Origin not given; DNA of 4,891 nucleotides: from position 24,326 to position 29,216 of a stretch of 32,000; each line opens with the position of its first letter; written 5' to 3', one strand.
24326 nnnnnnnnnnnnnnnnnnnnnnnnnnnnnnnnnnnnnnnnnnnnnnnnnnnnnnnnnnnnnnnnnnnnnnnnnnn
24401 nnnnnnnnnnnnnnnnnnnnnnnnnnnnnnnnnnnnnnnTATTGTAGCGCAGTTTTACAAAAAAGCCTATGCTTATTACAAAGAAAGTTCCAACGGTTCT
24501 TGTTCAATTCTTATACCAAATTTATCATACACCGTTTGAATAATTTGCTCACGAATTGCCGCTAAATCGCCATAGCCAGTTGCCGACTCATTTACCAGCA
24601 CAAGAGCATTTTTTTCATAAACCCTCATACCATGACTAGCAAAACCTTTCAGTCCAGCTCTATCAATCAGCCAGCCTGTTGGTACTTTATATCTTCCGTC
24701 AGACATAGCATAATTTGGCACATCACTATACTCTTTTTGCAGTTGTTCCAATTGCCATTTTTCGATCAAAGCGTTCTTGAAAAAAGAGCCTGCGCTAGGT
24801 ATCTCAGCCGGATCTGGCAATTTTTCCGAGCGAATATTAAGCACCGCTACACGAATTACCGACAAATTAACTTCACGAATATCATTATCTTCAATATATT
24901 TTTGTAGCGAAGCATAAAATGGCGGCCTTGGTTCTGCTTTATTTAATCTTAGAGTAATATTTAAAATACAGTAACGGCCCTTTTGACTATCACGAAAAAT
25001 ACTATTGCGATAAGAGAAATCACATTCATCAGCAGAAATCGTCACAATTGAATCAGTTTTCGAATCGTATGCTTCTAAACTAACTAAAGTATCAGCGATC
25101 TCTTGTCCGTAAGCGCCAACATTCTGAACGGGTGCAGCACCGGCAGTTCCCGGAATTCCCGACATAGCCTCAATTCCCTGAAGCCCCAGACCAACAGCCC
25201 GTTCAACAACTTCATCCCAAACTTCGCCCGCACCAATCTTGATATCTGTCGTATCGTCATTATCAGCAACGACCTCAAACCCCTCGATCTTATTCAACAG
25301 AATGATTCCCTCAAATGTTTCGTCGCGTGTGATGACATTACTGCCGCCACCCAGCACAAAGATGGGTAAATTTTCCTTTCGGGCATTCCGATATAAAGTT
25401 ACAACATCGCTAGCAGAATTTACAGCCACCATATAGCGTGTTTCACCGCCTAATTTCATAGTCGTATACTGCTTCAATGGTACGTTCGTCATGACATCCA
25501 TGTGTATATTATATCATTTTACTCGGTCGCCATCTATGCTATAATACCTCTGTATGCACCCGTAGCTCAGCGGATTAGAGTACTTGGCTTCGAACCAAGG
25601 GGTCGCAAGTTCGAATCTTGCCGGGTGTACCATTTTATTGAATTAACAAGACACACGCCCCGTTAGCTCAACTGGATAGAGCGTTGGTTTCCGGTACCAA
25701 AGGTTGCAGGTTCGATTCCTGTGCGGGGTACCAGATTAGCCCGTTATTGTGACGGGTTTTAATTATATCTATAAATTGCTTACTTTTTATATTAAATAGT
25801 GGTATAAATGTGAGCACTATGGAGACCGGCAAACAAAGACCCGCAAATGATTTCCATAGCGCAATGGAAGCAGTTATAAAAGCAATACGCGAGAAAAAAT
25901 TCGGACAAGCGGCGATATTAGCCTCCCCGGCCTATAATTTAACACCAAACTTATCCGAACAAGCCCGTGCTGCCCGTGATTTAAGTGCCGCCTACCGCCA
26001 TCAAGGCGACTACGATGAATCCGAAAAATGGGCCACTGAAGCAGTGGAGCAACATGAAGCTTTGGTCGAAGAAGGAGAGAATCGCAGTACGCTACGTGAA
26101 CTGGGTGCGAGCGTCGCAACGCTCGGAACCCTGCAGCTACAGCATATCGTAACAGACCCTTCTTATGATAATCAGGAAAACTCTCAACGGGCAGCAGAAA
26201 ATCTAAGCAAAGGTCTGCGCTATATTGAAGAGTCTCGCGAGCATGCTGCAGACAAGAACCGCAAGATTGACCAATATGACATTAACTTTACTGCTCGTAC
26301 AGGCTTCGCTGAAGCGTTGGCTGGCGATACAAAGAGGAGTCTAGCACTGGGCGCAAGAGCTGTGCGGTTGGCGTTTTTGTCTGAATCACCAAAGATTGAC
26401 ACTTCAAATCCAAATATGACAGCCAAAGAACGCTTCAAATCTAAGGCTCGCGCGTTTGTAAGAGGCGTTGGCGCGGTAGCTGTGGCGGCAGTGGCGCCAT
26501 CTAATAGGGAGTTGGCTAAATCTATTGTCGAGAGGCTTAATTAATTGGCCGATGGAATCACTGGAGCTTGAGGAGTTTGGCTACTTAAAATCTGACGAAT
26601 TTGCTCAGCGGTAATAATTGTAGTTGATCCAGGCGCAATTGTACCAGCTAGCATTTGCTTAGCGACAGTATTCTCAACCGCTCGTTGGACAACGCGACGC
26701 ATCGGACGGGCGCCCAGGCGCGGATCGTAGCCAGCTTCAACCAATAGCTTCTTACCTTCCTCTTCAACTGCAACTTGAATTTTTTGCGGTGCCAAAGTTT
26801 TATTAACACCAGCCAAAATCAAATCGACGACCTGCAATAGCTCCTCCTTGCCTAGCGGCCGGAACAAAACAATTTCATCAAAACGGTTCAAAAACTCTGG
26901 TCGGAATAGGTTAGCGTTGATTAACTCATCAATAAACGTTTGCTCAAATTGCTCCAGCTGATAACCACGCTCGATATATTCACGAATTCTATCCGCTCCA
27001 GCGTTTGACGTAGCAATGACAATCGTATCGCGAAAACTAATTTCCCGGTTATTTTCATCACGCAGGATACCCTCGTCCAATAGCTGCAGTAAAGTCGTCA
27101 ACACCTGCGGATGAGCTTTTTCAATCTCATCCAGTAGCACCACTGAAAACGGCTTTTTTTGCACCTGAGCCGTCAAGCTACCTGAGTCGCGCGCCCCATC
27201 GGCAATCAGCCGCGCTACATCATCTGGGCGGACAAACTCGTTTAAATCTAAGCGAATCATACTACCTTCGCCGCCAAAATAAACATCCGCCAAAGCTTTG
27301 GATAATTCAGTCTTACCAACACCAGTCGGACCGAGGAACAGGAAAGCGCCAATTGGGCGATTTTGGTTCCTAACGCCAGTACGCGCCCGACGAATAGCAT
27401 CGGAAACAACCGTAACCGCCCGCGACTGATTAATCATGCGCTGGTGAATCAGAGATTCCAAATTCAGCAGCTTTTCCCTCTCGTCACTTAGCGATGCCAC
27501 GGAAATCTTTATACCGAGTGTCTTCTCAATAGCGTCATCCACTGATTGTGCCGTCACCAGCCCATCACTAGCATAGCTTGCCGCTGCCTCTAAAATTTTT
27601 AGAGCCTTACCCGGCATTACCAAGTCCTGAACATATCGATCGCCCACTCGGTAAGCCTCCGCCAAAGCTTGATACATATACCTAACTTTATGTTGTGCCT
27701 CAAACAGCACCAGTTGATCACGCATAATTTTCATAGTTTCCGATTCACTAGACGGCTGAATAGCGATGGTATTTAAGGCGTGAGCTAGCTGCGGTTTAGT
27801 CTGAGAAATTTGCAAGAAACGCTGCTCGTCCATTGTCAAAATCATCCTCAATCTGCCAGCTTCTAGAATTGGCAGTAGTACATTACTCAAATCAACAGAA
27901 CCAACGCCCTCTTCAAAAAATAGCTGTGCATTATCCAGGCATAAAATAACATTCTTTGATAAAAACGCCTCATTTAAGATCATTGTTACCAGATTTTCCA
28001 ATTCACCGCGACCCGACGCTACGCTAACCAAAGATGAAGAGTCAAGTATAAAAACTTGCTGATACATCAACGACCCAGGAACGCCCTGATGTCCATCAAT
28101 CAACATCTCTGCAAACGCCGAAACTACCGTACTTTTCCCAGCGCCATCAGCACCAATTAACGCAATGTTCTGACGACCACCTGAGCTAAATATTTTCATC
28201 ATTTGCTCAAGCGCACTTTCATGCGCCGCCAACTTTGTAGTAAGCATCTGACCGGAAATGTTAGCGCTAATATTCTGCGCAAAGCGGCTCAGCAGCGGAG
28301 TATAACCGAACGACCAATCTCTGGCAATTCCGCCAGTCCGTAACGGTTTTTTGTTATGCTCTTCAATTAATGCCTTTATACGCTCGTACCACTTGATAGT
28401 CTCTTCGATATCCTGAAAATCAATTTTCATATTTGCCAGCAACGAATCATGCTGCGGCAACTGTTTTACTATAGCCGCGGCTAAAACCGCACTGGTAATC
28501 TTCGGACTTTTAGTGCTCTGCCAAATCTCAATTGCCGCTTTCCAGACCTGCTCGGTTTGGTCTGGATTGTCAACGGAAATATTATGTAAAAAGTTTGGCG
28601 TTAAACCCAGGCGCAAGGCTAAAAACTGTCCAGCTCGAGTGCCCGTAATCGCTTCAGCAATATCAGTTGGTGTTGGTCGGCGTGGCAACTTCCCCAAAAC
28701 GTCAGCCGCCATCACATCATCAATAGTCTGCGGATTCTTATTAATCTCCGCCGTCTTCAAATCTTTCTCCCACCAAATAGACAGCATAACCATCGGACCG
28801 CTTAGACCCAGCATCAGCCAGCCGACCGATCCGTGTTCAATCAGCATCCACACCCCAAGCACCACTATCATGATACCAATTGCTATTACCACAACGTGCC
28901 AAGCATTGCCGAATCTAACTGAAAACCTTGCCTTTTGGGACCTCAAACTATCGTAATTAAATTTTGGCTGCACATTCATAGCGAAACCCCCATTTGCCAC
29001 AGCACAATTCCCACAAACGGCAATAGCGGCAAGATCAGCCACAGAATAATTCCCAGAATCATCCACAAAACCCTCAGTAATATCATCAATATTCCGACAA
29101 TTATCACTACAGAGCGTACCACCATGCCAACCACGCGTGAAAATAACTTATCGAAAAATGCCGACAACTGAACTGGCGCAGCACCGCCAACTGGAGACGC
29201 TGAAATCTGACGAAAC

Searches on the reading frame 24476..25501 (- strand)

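Call 9: search_protein_families(library=pfam, proteins=[window:24476-25501:-], max_evalue=0.001)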
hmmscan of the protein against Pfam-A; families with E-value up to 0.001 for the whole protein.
window:24476-25501:- (341 aa): 2 families
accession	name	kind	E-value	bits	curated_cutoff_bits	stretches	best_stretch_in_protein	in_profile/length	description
PF02873.21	MurB_C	-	2.1e-21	76.4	27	1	216-336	2-96/99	UDP-N-acetylenolpyruvoylglucosamine reductase, C-terminal domain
PF01565.28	FAD_binding_4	-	1.5e-20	73.8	26.4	1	23-155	3-138/139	FAD binding domain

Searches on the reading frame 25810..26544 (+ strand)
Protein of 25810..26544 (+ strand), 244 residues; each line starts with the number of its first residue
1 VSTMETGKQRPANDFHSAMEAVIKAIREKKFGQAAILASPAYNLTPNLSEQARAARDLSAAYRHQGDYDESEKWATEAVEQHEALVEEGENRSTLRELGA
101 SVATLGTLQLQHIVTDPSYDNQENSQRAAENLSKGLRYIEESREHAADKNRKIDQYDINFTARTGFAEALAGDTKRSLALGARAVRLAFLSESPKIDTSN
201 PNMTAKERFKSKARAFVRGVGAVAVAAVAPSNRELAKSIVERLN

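Call 9: search_protein_families(library=pfam, proteins=[window:25810-26544:+], max_evalue=0.001)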
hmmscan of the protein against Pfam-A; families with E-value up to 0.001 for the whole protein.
window:25810-26544:+ (244 aa): 2 families
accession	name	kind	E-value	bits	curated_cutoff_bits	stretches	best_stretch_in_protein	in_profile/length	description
PF13424.12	TPR_12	-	7.6e-05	23.3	30.1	1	51-101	2-54/77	Tetratricopeptide repeat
PF13374.12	TPR_10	-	0.00058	20.2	27.5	1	52-86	2-36/42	Tetratricopeptide repeat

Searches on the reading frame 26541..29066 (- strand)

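Call 9: search_protein_families(library=pfam, proteins=[window:26541-29066:-], max_evalue=0.001)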
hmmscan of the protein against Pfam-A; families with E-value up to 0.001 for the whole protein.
window:26541-29066:- (841 aa): 18 families
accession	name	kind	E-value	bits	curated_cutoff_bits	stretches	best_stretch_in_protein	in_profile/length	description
PF07724.20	AAA_2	-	3.1e-44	151.4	27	1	570-732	1-166/166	AAA domain (Cdc48 subfamily)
PF10431.15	ClpB_D2-small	-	6.1e-22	77.9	21.9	1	738-817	1-80/81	C-terminal, D2-small domain, of ClpB protein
PF07728.20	AAA_5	-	1.9e-16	60.8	22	1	575-690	2-124/139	AAA domain (dynein-related subfamily)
PF00004.35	AAA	-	2.5e-15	57.5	21.2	1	576-702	2-121/131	ATPase family associated with various cellular activities (AAA)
PF17871.7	AAA_lid_9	-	5.5e-09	36.3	22.8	1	440-529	1-91/104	AAA lid domain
PF13401.12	AAA_22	-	5.8e-08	33.6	27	0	297-409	4-119/130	AAA domain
PF13191.12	AAA_16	-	2.7e-06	28.4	32.6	0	285-326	11-52/167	AAA ATPase domain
PF20030.5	bpMoxR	-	3.8e-06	26.6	27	0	576-689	35-146/205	MoxR domain in the MoxR-vWA-beta-propeller ternary systems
PF13173.12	AAA_14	-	5.8e-06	26.8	27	0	576-666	6-88/129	AAA domain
PF00005.33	ABC_tran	-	9e-06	26.8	25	0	299-323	12-36/137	ABC transporter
PF13479.12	AAA_24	-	2e-05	25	27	0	576-657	6-82/195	AAA domain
PF13521.12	AAA_28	-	2.2e-05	25.2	27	0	301-321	2-22/164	AAA domain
PF13555.12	AAA_29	-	5.7e-05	23.2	27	0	297-323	23-47/61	P-loop containing region of AAA domain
PF07726.17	AAA_3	-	0.00013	22.3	27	0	579-689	6-112/131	ATPase family associated with various cellular activities (AAA)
PF01695.23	IstB_IS21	-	0.00027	20.9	24.1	0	576-648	96-162/238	IstB-like ATP binding protein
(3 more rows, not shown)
